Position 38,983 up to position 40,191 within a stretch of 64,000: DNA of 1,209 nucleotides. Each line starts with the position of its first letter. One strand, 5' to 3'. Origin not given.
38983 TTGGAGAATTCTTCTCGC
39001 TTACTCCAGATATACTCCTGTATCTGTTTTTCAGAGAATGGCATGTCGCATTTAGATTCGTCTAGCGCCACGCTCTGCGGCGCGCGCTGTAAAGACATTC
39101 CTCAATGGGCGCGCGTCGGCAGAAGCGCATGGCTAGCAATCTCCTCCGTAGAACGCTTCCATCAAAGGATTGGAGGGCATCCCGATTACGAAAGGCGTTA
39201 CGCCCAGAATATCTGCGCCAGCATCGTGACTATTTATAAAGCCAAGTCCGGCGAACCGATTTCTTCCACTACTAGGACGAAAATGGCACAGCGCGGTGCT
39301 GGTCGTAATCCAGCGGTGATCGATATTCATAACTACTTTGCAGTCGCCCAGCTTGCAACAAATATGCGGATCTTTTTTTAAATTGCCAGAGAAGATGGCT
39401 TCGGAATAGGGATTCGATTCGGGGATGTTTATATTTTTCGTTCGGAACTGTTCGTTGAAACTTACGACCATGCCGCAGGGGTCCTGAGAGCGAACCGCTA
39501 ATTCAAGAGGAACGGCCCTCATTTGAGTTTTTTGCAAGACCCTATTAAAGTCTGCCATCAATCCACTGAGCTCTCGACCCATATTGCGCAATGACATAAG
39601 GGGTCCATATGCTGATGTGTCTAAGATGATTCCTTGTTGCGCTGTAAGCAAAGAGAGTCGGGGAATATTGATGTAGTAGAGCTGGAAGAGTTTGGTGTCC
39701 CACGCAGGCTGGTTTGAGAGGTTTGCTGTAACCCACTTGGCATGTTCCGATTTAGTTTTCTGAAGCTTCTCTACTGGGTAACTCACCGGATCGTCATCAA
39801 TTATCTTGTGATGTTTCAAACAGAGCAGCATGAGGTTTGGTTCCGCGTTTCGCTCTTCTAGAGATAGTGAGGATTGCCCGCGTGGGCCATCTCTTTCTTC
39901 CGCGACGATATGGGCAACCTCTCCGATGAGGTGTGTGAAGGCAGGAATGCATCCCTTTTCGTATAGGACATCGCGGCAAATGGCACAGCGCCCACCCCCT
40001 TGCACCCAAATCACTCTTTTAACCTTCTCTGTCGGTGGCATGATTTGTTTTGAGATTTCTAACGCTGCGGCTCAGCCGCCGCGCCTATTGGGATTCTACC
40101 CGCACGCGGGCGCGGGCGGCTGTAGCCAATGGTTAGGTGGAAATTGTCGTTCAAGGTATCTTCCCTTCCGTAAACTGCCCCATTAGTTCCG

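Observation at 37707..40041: Adjacent HNH-plus-X and PD-(D/E)xK-plus-Y proteins: possible two-component effector pair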

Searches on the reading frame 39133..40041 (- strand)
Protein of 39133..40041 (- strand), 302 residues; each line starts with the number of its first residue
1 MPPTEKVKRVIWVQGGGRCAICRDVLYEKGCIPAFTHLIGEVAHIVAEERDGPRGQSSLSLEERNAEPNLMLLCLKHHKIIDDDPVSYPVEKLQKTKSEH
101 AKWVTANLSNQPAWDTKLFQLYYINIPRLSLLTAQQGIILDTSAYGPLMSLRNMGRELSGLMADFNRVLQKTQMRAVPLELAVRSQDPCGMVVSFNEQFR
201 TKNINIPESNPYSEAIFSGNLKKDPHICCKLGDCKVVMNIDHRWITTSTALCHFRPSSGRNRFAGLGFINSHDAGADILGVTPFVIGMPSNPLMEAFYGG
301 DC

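Call 3: search_protein_families(library=pfam, proteins=[window:39133-40041:-], max_evalue=1)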
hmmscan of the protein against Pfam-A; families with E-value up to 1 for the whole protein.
window:39133-40041:- (302 aa): 1 family
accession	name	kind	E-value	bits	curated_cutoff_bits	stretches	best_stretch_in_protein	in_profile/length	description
PF13391.12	HNH_2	-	0.0024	18.1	21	1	19-82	1-59/66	HNH endonuclease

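Call 4: search_protein_families(library=padloc, proteins=[window:39133-40041:-], max_evalue=1)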
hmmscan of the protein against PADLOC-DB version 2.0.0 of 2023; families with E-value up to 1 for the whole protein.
window:39133-40041:- (302 aa): 16 families
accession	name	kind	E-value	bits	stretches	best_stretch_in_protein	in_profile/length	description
PDLC01997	SAVED1--SAVED_HNH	-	7.8e-31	105.9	1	4-117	7-120/368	-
PDLC00749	Effector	-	1.7e-27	94.5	1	5-106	18-122/395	Endonuclease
PDLC00739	Effector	-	3.5e-27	93.7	1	4-119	9-126/378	Endonuclease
PDLC04772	PDC-M68A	-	3.8e-25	87.3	1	5-110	7-114/253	-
PDLC00746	Effector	-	2e-23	81.1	1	5-121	19-136/389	Endonuclease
PDLC00751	Effector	-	3.5e-19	67.2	1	5-108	133-238/530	Endonuclease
PDLC00740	Effector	-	5.4e-18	62.9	1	5-103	18-119/391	Endonuclease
PDLC01998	SAVED1--SAVED_HNH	-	1.5e-17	61.5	1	4-109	115-222/506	-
PDLC00743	Effector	-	4.2e-15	53.8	1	5-102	5-105/384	Endonuclease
PDLC00742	Effector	-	2e-14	51.2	1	13-104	131-224/527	Endonuclease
PDLC00747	Effector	-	9.5e-14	49.3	1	8-109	17-124/373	Endonuclease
PDLC01999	SAVED1--SAVED_HNH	-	1.4e-13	48.6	1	5-94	18-107/387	-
PDLC00406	SduA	-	1.8e-12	46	1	4-111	19-123/326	DUF4263 domain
PDLC02000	Effector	-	1.8e-09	34.9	1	7-106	150-251/524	SAVED1--SAVED_HNH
PDLC00738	Effector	-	3.1e-09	34.1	1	37-105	182-251/529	Endonuclease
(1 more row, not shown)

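Call 5: search_protein_families(library=ncbifam, proteins=[window:39133-40041:-], max_evalue=1)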
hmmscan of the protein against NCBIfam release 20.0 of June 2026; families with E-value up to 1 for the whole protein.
window:39133-40041:- (302 aa): 0 families

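Call 6: find_homologous_proteins(query=window:39133-40041:-)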
Query window:39133-40041:- (302 aa): 128 proteins with E <= 0.001 among 514 candidates; the best 120 are listed.
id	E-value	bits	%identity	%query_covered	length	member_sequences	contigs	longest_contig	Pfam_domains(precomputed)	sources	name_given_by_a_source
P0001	1.9e-200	682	100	97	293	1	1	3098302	-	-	-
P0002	2.5e-119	416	59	99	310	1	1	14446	-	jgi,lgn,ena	-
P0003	3.3e-119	416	61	99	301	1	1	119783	-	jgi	jgi:hypothetical protein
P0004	1.4e-117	410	61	99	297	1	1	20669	-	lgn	-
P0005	6.4e-117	408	58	99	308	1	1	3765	-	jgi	jgi:hypothetical protein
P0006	2.6e-116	406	59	100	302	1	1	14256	-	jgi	jgi:hypothetical protein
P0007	5.5e-115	402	58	99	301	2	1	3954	-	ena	-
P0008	1.8e-114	400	58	99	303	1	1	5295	-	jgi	jgi:hypothetical protein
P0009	3.7e-114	399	57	99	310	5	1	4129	-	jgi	jgi:hypothetical protein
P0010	5.7e-113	395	59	100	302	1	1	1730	-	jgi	jgi:hypothetical protein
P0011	9.6e-113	394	59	99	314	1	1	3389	-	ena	-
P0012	3.6e-112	393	59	99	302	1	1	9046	-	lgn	-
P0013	2.2e-111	390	56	99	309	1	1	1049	-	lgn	-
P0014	4.5e-111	389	57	99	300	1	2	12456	-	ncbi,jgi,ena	-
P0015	5.3e-111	389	57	99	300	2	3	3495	-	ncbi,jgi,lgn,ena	-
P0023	8.2e-107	375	55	99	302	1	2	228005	-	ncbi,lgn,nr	ncbi:HNH endonuclease [Vibrio fluvialis]|nr:HNH endonuclease [Vibrio fluvialis] MBY8102123.1 HNH end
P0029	5.1e-105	369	54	99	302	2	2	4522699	-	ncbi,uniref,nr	ncbi:HNH endonuclease [Xenorhabdus hominickii]|uniref:HNH endonuclease n=1 Tax=Xenorhabdus hominicki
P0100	8.2e-14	70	41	33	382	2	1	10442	PF18145.7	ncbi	-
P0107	2.5e-11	61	39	40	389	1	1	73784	PF18145.7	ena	-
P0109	3.0e-11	61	41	35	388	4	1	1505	PF18145.7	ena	-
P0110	4.5e-11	61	42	33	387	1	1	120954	PF18145.7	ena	-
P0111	5.9e-11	60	37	40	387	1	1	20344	PF18145.7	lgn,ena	-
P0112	8.9e-11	60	41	32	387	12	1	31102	PF18145.7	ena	-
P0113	9.9e-11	59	34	37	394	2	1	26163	PF18145.7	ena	-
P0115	1.2e-10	59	40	32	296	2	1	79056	PF18145.7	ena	-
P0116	1.3e-10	59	41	32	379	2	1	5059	PF18145.7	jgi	jgi:hypothetical protein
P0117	1.5e-10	59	42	33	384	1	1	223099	PF18145.7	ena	-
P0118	2.1e-10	58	34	37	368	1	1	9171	PF18145.7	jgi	jgi:hypothetical protein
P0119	2.9e-10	58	39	33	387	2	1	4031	PF18145.7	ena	-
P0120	3.8e-10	58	39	33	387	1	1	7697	PF18145.7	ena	-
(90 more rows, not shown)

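Call 10: find_encoding_contigs(protein=P0023, flank=6000, max_places=2)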
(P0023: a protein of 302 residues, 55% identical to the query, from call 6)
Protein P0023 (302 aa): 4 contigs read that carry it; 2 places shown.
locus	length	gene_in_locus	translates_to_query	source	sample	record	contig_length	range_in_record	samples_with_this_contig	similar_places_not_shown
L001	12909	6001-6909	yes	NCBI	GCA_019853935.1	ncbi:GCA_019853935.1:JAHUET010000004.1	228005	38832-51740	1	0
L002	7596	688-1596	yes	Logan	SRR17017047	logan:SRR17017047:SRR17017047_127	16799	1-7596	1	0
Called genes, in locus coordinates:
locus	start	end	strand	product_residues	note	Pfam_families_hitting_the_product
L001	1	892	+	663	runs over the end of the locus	PF07715:Plug, PF00593:TonB_dep_Rec_b-barrel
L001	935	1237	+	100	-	PF09981:DUF2218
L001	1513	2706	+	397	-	PF00871:Acetate_kinase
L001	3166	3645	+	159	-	PF07308:DUF1456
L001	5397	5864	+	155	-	-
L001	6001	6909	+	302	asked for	-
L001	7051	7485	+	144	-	PF00903:Glyoxalase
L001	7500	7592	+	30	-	-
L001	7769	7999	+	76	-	-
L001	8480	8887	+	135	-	PF04828:GFA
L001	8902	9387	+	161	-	PF00583:Acetyltransf_1, PF13673:Acetyltransf_10, PF13508:Acetyltransf_7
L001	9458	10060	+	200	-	PF00300:His_Phos_1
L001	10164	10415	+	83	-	PF14375:Cys_rich_CWC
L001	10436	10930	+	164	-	PF09351:DUF1993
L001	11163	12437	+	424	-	PF01966:HD (weak), PF08668:HDOD (weak), PF13487:HD_5, PF01966:HD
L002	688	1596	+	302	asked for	-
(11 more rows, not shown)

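Call 11: find_encoding_contigs(protein=P0029, flank=6000, max_places=2)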
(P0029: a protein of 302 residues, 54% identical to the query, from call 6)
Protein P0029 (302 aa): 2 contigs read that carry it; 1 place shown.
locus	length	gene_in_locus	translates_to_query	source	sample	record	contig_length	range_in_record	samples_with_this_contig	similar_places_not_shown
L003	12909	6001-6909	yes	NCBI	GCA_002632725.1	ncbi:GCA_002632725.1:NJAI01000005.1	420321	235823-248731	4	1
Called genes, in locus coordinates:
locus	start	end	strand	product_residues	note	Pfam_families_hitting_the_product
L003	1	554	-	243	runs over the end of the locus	PF09414:RNA_ligase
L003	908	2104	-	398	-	PF00155:Aminotran_1_2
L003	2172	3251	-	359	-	PF01168:Ala_racemase_N, PF00842:Ala_racemase_C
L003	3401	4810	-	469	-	PF00772:DnaB, PF03796:DnaB_C, PF13481:AAA_25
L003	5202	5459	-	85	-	PF13693:HTH_35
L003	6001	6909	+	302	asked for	-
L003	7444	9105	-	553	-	PF03354:TerL_ATPase, PF20441:TerL_nuclease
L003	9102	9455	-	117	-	PF05119:Terminase_4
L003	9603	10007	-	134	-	PF01844:HNH (weak)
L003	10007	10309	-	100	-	PF05135:Phage_connect_1 (weak)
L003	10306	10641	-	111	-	PF05521:Phage_HCP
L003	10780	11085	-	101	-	PF05930:Phage_AlpA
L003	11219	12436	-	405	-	PF13356:Arm-DNA-bind_3, PF00589:Phage_integrase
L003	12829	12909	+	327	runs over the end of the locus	PF08240:ADH_N, PF00107:ADH_zinc_N, PF13602:ADH_zinc_N_2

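Call 12: find_encoding_contigs(protein=P0003, flank=6000, max_places=2)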
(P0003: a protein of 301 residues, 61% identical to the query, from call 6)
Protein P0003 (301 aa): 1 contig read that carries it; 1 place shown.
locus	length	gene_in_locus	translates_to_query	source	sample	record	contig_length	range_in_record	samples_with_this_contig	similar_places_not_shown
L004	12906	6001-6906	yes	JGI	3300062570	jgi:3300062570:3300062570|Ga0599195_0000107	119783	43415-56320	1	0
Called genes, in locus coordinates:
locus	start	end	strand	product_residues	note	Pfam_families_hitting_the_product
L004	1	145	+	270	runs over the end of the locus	PF01061:ABC2_membrane, PF12698:ABC2_membrane_3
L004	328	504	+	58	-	-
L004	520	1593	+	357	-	PF07730:HisKA_3, PF13581:HATPase_c_2 (weak), PF02518:HATPase_c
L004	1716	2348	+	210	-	PF00072:Response_reg, PF00196:GerE, PF04545:Sigma70_r4 (weak), PF08281:Sigma70_r4_2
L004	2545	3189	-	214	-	PF00702:Hydrolase, PF13419:HAD_2, PF13242:Hydrolase_like (weak)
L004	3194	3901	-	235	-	PF12787:EcsC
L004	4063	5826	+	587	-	PF00753:Lactamase_B, PF12706:Lactamase_B_2, PF22505:RNase_J_b_CASP, PF07521:RMMBL, PF17770:RNase_J_C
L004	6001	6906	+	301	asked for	-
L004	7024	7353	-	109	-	-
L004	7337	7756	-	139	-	PF04255:DUF433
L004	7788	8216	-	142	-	PF01850:PIN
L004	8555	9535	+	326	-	PF00291:PALP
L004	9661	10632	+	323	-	-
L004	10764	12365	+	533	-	PF04389:Peptidase_M28, PF01546:Peptidase_M20 (faint)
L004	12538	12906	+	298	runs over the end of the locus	PF02673:BacA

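Call 21: find_related_loci(query=A1, collection=genome_contigs, flank=10000)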
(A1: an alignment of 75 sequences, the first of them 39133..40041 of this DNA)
Query A1 (302 aa) in genome_contigs; peptide patterns used: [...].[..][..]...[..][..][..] (x = any residue, [..] = any of these).
106 stretches matched a pattern; 38 encode a relative of the query (tblastn E <= 1e-3); 38 distinct loci.
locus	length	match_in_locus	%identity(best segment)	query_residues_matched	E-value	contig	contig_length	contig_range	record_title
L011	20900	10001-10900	54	1-299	2e-111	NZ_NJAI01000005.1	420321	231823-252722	Xenorhabdus hominickii strain DSM 17903 Xhom_5, whole genome shotgun sequence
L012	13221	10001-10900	53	1-299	6e-111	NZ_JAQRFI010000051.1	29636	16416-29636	Xenorhabdus yunnanensis strain XENO-10 contig00051, whole genome shotgun sequence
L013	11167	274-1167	44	1-299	5e-80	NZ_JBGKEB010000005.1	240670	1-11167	Enterobacter sp. KBR-315C3_2022 ctg_5, whole genome shotgun sequence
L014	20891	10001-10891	45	1-296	1e-79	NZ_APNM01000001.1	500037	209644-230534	Salinisphaera sp. PC39 contig1, whole genome shotgun sequence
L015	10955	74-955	45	1-293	1e-75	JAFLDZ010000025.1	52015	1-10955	MAG: Lysobacterales bacterium isolate UWPOB_LYSO1 gnl_X_PBGEBHIO_25, whole genome shotgun sequence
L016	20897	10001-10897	43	1-297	1e-71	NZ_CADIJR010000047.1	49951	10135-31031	Achromobacter insuavis strain LMG 26845 isolate LMG 26845, whole genome shotgun sequence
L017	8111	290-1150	43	6-296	2e-71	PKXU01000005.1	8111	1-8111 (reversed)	MAG: Acidobacteriaceae bacterium isolate palsa_277 73.20120500_P24.13_contig_22697, whole genome shotgun sequence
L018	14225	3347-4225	40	1-297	1e-68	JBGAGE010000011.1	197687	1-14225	MAG: Steroidobacteraceae bacterium isolate MAG_MBR_H125.20 MBRH125-20_opera_contig_453, whole genome shotgun sequence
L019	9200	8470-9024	33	3-203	2e-26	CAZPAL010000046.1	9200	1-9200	MAG TPA_asm: uncultured Dehalococcoidales bacterium isolate binchicken_co220_100 genome assembly, contig: NODE_4972_leng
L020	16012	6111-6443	45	1-110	1e-24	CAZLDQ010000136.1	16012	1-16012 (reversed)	MAG TPA_asm: uncultured Planctomycetaceae bacterium isolate SRP167436_co1_175 genome assembly, contig: NODE_5872_length_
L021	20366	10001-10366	39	1-122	8e-24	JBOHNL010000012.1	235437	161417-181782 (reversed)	MAG: Phycisphaerales bacterium isolate H1-B2_metawrap_bin.1 k127_191496, whole genome shotgun sequence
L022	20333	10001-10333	46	1-109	2e-22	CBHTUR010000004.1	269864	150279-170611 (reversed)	MAG TPA_asm: uncultured Gemmatimonadaceae bacterium isolate ERR14722427_binner123_Refined_30 genome assembly, contig: ER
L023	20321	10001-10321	41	1-108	1e-22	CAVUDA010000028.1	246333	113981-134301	MAG: uncultured Acidobacteriota bacterium isolate MFD05377.bin.3.80 genome assembly, contig: contig_54307, whole genome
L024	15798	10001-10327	44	1-109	2e-22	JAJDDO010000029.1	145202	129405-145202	MAG: Phycisphaerales bacterium isolate OFTM350 OFTM350_28, whole genome shotgun sequence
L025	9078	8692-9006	41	6-108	1e-21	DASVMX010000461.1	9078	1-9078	MAG TPA_asm: Ktedonobacteraceae bacterium isolate SMAG_U3111 k141_315458, whole genome shotgun sequence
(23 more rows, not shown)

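Call 22: search_solved_structures(query=A1, max_evalue=1, show_alignments=2)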
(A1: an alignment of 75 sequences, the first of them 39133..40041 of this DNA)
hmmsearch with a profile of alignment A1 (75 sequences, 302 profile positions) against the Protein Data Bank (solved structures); distinct sequences matched with E-value up to 1: 7.
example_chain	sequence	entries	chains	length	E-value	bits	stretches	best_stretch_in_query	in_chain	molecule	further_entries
9om4_A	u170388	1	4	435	4.3e-32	114.5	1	1-114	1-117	HNH endonuclease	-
7rwm_A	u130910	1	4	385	4.3e-22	81.6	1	3-114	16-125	SAVED domain-containing protein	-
8fm1_A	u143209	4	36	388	7.1e-21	77.6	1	4-103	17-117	SAVED domain-containing protein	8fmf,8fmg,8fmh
7rwk_A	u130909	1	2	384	1.2e-20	76.9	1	2-105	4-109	SAVED domain-containing protein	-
9dif_A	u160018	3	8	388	6.4e-19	71.2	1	4-103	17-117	HNH endonuclease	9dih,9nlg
8ysq_A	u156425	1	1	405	5.9e-18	68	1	2-113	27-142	SAVED domain-containing protein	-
3qz0_A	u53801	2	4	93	0.74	11.9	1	74-111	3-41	Factor H binding protein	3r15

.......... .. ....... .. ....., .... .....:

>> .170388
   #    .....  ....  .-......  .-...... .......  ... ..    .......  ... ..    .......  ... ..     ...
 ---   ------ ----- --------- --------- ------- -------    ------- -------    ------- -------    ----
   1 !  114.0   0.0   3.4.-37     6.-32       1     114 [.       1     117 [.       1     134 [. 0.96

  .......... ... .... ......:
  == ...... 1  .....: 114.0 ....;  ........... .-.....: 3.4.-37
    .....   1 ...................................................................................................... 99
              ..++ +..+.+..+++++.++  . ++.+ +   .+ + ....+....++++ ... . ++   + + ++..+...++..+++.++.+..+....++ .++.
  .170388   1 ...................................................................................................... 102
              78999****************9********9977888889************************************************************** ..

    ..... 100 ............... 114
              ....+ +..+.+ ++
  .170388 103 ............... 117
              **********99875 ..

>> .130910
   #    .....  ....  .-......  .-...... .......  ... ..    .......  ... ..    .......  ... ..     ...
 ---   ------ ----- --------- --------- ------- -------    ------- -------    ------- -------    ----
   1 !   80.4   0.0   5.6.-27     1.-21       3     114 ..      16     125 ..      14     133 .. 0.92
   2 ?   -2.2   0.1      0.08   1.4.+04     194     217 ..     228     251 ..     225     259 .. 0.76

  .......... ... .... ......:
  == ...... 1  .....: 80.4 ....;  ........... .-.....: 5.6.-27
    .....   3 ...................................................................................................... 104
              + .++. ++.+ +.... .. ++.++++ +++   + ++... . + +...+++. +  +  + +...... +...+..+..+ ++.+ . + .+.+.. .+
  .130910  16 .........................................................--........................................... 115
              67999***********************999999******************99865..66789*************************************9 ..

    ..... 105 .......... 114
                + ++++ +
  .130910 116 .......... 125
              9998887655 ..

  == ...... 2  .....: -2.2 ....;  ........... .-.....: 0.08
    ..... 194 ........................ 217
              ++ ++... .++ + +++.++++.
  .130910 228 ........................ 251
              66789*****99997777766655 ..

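Call 26: predict_structure(alignment_id=A1)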
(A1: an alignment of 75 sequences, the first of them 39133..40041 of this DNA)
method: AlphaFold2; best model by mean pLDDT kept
length: 302 residues; sequences in the alignment: 75
mean_pLDDT: 89.1   pTM: 0.74
mean pLDDT of the five models: 89.1, 87.4, 86.6, 85.8, 84.8
residues with pLDDT >= 90: 186; 70-90: 101; 50-70: 13; < 50: 2
segments of 3 or more residues with pLDDT < 50: none
pLDDT, mean of each block of 10 residues (from residue 1): 90 93 88 78 95 93 96 97 96 97 82 80 90 81 77 86 86 87 91 96 85 76 96 97 92 95 95 95 94 77 46
secondary structure, 60 per line:
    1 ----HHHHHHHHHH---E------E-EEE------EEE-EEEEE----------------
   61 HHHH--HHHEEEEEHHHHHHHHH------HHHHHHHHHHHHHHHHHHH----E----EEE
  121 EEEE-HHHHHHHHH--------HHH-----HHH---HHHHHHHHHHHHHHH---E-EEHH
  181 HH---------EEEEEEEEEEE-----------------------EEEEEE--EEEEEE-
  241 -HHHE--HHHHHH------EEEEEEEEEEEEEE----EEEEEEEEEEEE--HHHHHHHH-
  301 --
elements in order: H5-14 E27-29 E36-38 E40-44 H61-64 E70-74 H75-83 H90-108 E118-124 H126-134 H157-171 H179-182 E192-202 E226-231 E234-239 H248-253 E260-273 E278-289 H292-299

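Call 29: fold_search(model_id=the predicted structure, library=pdb)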
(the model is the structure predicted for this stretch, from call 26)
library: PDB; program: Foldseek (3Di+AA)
matches with E <= 10: 456; with E <= 0.001: 14
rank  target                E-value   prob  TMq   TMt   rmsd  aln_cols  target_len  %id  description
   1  8fmf_C                1.4e-08  1.00  0.34  0.28  11.3       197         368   21  Structure of CBASS Cap5 from Pseudomonas syringae as an activated tetramer with the cyclic dinucleotide 3'2'-c-diAMP l (released 2024-02-07)
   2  9dih_A                4.4e-08  1.00  0.34  0.28  11.2       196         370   21  CBASS Pseudomonas syringae Cap5 tetramer with DNA duplex and 3'2'-c-diAMP cyclic dinucleotide ligand (released 2025-06-18)
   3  9dif_A                9.0e-08  1.00  0.35  0.29  18.4       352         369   17  CBASS Pseudomonas syringae Cap5 tetramer with DNA duplex and 3'2'-c-GAMP cyclic dinucleotide ligand (released 2025-06-18)
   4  8fmf_A                1.1e-07  1.00  0.34  0.28   8.6       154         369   25  Structure of CBASS Cap5 from Pseudomonas syringae as an activated tetramer with the cyclic dinucleotide 3'2'-c-diAMP l (released 2024-02-07)
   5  8fmh_C                1.7e-07  1.00  0.33  0.27  11.2       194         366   22  Structure of CBASS Cap5 from Pseudomonas syringae as an activated tetramer with the cyclic dinucleotide 3'2'-c-dGAMP l (released 2024-02-07)
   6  8fmh_E                2.8e-07  1.00  0.33  0.28  11.4       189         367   26  Structure of CBASS Cap5 from Pseudomonas syringae as an activated tetramer with the cyclic dinucleotide 3'2'-c-dGAMP l (released 2024-02-07)
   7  7rwk_A                3.7e-06  1.00  0.31  0.26  17.4       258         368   20  Structure of Cap5 from Asticcacaulis sp. (released 2021-11-10)
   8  7rwm_B                3.7e-06  1.00  0.27  0.23  17.6       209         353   20  Structure of Cap5 from Lactococcus lactis (released 2021-11-10)
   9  7rwm_A                5.6e-06  1.00  0.26  0.23  17.5       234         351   20  Structure of Cap5 from Lactococcus lactis (released 2021-11-10)
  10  7rwm_C                1.0e-05  1.00  0.26  0.22  16.9       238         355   19  Structure of Cap5 from Lactococcus lactis (released 2021-11-10)
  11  7rwm_D                2.3e-05  1.00  0.26  0.22  18.2       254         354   17  Structure of Cap5 from Lactococcus lactis (released 2021-11-10)
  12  8fm1_L                9.4e-05  0.98  0.28  0.24  17.5       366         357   15  Structure of CBASS Cap5 from Pseudomonas syringae in the absence of a ligand (apo form dimer) (released 2024-02-07)
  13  8fm1_G                5.2e-04  1.00  0.26  0.23  12.2       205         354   19  Structure of CBASS Cap5 from Pseudomonas syringae in the absence of a ligand (apo form dimer) (released 2024-02-07)
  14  8fm1_H                7.9e-04  0.99  0.25  0.22  13.0       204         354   23  Structure of CBASS Cap5 from Pseudomonas syringae in the absence of a ligand (apo form dimer) (released 2024-02-07)
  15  8fm1_D                1.4e-03  0.99  0.25  0.22  12.6       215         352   17  Structure of CBASS Cap5 from Pseudomonas syringae in the absence of a ligand (apo form dimer) (released 2024-02-07)
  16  8fm1_B                1.7e-03  0.99  0.25  0.21  12.8       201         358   18  Structure of CBASS Cap5 from Pseudomonas syringae in the absence of a ligand (apo form dimer) (released 2024-02-07)
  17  8fm1_J                1.9e-03  0.80  0.26  0.23  17.4       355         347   15  Structure of CBASS Cap5 from Pseudomonas syringae in the absence of a ligand (apo form dimer) (released 2024-02-07)
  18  8fm1_C                2.0e-03  0.99  0.26  0.22  13.2       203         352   19  Structure of CBASS Cap5 from Pseudomonas syringae in the absence of a ligand (apo form dimer) (released 2024-02-07)
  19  8fm1_A                2.4e-03  0.99  0.25  0.21  12.3       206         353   19  Structure of CBASS Cap5 from Pseudomonas syringae in the absence of a ligand (apo form dimer) (released 2024-02-07)
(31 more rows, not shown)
